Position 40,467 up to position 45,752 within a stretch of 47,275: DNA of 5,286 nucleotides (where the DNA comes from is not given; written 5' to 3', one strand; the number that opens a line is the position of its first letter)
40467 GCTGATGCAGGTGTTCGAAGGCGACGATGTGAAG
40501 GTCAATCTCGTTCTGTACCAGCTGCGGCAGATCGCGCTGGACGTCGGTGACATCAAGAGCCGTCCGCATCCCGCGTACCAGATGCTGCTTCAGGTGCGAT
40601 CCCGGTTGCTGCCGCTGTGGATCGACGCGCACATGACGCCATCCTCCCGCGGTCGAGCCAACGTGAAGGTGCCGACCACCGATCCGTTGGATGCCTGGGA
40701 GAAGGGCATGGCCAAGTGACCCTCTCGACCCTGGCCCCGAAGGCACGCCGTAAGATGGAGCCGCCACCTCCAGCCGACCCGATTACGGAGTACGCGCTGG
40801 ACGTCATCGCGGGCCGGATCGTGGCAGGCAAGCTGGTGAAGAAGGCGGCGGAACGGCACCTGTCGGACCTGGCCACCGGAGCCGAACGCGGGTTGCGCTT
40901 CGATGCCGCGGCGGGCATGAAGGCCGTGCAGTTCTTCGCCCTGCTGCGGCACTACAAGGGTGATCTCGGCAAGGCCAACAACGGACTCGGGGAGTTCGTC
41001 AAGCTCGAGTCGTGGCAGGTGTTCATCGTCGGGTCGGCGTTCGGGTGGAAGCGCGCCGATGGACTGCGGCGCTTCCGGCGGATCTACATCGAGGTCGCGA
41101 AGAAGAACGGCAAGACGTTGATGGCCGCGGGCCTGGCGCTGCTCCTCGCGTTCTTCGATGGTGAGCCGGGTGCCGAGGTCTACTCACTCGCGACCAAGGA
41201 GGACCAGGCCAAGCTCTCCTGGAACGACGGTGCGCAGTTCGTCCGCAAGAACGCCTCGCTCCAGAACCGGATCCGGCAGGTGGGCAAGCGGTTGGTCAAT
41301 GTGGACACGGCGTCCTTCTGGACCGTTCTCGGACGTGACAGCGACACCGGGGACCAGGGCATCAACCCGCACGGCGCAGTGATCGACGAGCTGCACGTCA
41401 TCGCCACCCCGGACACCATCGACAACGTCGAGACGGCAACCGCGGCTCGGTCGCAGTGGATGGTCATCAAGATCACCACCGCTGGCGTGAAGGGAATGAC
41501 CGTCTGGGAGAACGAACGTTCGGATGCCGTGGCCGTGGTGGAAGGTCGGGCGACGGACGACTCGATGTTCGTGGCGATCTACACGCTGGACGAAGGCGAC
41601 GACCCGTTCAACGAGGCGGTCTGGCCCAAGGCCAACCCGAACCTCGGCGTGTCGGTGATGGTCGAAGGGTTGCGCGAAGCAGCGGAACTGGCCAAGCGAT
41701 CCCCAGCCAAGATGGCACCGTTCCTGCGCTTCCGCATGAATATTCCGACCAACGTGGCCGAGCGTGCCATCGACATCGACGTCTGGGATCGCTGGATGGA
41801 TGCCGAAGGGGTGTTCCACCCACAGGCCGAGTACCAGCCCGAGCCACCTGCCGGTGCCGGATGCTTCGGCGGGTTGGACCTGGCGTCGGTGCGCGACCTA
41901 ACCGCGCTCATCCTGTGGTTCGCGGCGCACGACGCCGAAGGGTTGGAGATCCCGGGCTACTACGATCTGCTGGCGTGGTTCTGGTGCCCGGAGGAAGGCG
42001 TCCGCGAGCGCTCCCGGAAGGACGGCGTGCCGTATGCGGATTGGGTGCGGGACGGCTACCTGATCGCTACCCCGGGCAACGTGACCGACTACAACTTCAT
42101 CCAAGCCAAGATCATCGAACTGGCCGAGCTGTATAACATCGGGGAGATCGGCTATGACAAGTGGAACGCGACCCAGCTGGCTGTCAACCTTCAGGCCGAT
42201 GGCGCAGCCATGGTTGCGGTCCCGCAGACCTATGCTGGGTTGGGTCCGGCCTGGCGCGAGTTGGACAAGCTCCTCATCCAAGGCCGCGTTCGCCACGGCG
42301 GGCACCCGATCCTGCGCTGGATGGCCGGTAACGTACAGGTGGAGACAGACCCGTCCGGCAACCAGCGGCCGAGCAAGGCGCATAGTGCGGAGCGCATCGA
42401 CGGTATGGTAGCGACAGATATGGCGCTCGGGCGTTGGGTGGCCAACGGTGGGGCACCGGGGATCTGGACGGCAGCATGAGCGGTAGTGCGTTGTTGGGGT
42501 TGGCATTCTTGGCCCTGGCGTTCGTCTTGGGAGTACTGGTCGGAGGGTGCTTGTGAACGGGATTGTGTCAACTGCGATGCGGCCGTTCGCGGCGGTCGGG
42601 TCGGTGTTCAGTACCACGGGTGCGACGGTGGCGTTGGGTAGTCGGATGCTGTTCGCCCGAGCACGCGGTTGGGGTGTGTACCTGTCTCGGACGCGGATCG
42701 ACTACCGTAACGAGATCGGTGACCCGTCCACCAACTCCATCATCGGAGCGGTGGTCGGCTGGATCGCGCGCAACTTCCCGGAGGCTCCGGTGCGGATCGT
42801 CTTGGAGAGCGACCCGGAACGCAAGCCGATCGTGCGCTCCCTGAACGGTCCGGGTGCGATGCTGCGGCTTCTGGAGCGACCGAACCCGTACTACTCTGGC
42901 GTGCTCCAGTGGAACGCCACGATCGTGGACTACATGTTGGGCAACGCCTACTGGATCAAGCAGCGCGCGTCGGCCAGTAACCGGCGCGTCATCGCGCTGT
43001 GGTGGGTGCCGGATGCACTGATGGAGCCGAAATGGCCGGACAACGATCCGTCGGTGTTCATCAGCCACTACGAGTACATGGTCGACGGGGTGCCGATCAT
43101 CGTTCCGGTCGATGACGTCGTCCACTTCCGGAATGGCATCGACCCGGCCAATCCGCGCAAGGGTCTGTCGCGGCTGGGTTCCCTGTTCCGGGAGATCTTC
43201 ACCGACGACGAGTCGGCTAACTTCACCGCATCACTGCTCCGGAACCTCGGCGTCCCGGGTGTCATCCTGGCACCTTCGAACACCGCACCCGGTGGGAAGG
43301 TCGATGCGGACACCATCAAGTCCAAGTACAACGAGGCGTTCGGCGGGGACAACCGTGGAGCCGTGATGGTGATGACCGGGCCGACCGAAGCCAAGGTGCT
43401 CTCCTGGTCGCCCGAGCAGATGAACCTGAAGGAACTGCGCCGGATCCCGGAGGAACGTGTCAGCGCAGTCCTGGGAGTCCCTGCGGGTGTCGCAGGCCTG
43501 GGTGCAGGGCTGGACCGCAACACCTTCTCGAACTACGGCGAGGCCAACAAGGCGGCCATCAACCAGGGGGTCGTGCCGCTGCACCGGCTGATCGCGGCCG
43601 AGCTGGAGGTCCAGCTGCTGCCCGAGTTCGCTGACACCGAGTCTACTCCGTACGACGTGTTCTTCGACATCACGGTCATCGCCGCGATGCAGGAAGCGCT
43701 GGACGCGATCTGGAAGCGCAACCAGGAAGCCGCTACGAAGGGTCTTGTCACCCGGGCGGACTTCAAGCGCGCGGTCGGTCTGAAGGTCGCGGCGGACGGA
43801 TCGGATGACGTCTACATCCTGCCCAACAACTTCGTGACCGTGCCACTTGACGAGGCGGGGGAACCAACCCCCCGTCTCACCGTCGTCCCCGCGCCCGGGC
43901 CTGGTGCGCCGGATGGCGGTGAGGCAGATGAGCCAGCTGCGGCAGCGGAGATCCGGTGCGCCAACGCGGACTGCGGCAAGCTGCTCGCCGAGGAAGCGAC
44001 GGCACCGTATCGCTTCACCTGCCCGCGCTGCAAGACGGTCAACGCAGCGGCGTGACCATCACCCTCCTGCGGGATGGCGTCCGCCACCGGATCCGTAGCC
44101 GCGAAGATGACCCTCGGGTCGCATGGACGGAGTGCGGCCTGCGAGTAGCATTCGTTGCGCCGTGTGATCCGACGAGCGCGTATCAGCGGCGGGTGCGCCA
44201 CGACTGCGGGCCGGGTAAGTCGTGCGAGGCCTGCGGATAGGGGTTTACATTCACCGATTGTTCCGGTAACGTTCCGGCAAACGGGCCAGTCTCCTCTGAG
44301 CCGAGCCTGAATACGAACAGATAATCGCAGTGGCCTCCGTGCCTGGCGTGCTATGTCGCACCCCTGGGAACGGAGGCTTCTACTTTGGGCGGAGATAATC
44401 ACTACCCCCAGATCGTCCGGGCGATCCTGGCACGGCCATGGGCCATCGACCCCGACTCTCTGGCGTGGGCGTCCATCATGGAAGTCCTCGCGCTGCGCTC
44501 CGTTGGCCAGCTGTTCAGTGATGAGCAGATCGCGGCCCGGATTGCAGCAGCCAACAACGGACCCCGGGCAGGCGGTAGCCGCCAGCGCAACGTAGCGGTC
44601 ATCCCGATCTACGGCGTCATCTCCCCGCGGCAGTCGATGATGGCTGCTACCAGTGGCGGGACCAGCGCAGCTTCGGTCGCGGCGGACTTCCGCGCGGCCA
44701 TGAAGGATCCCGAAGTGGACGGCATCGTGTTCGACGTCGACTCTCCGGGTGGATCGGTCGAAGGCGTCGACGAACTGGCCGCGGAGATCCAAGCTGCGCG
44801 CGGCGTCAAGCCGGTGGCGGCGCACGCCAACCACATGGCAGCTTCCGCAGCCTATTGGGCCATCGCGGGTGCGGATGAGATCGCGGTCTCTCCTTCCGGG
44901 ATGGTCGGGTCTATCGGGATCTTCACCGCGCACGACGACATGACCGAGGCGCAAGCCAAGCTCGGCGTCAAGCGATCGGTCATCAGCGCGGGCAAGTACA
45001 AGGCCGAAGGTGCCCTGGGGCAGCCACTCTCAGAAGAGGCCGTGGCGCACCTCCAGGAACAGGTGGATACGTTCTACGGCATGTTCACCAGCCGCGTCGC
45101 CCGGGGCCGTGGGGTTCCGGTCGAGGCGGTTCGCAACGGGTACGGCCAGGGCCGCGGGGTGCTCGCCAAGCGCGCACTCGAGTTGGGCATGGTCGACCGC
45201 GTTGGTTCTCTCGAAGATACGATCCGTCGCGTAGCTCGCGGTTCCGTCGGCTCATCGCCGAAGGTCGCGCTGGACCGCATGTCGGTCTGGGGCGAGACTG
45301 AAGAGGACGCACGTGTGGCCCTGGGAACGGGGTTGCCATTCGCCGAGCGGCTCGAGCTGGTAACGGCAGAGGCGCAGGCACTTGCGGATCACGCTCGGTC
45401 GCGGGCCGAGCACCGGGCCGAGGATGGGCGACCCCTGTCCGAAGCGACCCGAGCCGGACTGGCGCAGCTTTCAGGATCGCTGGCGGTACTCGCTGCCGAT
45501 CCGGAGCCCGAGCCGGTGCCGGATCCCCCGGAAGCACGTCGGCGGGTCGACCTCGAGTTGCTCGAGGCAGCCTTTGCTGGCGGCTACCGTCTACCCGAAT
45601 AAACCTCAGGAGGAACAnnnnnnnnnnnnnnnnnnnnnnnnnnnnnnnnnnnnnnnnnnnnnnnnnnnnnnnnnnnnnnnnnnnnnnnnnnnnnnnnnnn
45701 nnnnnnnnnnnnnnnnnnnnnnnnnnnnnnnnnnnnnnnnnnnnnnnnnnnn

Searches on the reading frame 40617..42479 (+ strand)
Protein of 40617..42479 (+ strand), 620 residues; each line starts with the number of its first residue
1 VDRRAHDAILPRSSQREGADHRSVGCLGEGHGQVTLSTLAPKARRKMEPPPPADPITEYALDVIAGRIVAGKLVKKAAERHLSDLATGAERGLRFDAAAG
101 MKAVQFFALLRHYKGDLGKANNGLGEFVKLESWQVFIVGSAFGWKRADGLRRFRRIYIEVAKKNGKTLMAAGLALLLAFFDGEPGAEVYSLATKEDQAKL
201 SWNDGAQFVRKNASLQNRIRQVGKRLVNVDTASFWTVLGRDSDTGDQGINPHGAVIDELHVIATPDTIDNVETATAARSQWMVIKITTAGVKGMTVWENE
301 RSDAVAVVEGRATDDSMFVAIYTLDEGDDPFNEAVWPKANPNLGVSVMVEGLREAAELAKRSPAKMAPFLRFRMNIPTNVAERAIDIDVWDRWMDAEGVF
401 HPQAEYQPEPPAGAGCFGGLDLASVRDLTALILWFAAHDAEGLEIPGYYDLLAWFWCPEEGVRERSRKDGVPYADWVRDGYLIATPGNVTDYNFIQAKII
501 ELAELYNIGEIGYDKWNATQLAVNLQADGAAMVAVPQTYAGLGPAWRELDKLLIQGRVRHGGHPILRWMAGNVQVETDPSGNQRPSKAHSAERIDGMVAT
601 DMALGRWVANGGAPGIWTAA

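Call 28: search_protein_families(library=pfam, proteins=[window:40617-42479:+], max_evalue=0.001)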
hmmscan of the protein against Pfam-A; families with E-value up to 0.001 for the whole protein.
window:40617-42479:+ (620 aa): 2 families
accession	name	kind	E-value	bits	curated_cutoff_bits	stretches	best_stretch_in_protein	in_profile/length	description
PF20441.4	TerL_nuclease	-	7.5e-35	120.9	24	1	313-607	3-282/286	Terminase large subunit, endonuclease domain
PF03354.21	TerL_ATPase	-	3.9e-28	98.8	23.7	1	133-301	2-173/178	Terminase large subunit, ATPase domain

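Call 31: search_dna_similar(query=window:40617-42479:+, collection=phages, mode=protein, max_rows=15)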
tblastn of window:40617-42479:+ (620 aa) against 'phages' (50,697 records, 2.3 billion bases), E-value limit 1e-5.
Records with a match: 2441; places in all: 2447; records where one place covers at least 80% of the query: 1524.
Best place of each record, by identity: <60% 2441.
By first word of the organism name: Streptococcus 460; Staphylococcus 276; Vibrio 223; Mycobacterium 156; Enterococcus 144; Paenibacillus 110; Gordonia 98; Arthrobacter 97; Streptomyces 72; Bacillus 72; and 104 more.
By host as written in the record: - 282; Streptococcus thermophilus 130; Mycobacterium smegmatis mc2 155 108; Staphylococcus aureus 78; Arthrobacter sp. ATCC 21022 62; Gordonia terrae 3612 57; Ralstonia solanacearum 49; Enterococcus faecalis 43; and 746 more.
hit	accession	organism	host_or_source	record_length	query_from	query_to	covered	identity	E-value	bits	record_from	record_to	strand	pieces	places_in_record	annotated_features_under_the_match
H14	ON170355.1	Ralstonia phage YO382_1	Ralstonia solanacearum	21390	51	609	90%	40.2%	3e-107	361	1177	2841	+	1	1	record has no annotation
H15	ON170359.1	Ralstonia phage YO383_2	Ralstonia solanacearum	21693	51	609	90%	40.2%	5e-107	360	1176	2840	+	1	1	record has no annotation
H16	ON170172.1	Ralstonia phage YO101_2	Ralstonia solanacearum S718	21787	51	609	90%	39.8%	9e-108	362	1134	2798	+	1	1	record has no annotation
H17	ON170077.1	Ralstonia phage YO035_3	Ralstonia solanacearum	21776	51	609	90%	39.8%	2e-107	361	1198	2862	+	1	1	record has no annotation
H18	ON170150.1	Ralstonia phage YO089_1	Ralstonia solanacearum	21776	51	609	90%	39.8%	2e-107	361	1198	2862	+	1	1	record has no annotation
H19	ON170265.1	Ralstonia phage YO159_2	Ralstonia solanacearum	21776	51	609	90%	39.8%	2e-107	361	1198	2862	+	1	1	record has no annotation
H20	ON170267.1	Ralstonia phage YO160_3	Ralstonia solanacearum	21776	51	609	90%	39.8%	2e-107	361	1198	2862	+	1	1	record has no annotation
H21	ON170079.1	Ralstonia phage YO036_3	Ralstonia solanacearum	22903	51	609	90%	39.8%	2e-107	361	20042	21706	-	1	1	record has no annotation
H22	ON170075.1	Ralstonia phage YO033_2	Ralstonia solanacearum R281, UW154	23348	51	609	90%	39.8%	3e-107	361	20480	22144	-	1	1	record has no annotation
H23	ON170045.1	Ralstonia phage YO015_6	Ralstonia solanacearum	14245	51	609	90%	39.8%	8e-107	360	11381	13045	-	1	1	record has no annotation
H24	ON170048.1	Ralstonia phage YO016_6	Ralstonia solanacearum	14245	51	609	90%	39.8%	8e-107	360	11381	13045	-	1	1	record has no annotation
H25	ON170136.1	Ralstonia phage YO082_3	Ralstonia solanacearum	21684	51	609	90%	39.7%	2e-106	359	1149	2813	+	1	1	record has no annotation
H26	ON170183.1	Ralstonia phage YO105_4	Ralstonia solanacearum T391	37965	59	609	89%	39.9%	8e-103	348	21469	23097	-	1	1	record has no annotation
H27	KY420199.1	Proteus phage vB_PvuS_Pm34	Proteus vulgaris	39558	3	612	98%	33.9%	3e-87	303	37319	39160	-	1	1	terminase large subunit | terminase small subunit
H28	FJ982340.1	Burkholderia phage KS9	Burkholderia pyrrocinia strain LMG 21824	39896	59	608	89%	37.6%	2e-85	297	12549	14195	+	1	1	terminase gp2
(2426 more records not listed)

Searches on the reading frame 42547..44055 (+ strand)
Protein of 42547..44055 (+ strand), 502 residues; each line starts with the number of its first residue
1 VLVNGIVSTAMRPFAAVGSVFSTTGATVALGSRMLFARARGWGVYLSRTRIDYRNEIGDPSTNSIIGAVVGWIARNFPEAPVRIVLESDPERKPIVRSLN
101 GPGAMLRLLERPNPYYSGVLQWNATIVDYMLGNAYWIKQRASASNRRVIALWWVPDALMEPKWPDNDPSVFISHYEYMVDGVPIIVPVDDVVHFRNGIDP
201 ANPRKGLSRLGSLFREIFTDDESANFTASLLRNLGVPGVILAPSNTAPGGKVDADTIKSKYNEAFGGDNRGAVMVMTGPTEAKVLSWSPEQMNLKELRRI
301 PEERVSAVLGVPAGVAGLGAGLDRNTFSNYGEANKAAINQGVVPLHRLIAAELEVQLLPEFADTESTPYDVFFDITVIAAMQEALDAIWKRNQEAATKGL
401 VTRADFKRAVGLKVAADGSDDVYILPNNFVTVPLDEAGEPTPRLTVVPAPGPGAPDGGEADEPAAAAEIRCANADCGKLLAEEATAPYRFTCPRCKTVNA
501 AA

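Call 28: search_protein_families(library=pfam, proteins=[window:42547-44055:+], max_evalue=0.001)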
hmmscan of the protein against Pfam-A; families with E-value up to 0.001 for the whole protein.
window:42547-44055:+ (502 aa): 1 family
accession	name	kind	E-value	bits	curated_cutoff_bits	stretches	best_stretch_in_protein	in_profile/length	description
PF04860.17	Phage_portal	-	1.9e-37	129.6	39.1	1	68-409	5-319/321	Phage portal protein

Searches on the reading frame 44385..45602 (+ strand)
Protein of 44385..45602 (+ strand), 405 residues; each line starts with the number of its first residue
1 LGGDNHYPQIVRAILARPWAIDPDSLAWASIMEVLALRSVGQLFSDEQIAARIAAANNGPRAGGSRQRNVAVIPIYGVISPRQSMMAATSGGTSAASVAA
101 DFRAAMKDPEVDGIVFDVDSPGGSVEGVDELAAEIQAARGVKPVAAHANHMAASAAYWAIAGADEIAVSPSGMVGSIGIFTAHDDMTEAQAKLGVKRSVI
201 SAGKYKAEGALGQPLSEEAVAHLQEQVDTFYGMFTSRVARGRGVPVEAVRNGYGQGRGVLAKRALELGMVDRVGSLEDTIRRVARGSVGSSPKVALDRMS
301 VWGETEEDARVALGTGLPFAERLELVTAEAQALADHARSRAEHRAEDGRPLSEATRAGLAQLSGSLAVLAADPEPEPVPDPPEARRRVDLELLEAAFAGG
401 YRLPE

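Call 28: search_protein_families(library=pfam, proteins=[window:44385-45602:+], max_evalue=0.001)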
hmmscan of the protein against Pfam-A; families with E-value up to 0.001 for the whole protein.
window:44385-45602:+ (405 aa): 2 families
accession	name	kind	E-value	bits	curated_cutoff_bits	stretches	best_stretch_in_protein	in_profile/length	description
PF01343.23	Peptidase_S49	-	6.3e-34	117.6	24.9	1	140-285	5-149/154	Peptidase family S49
PF25145.1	NfeD1b_N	-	6.6e-08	32.8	40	1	107-190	27-108/189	NfeD1b, N-terminal domain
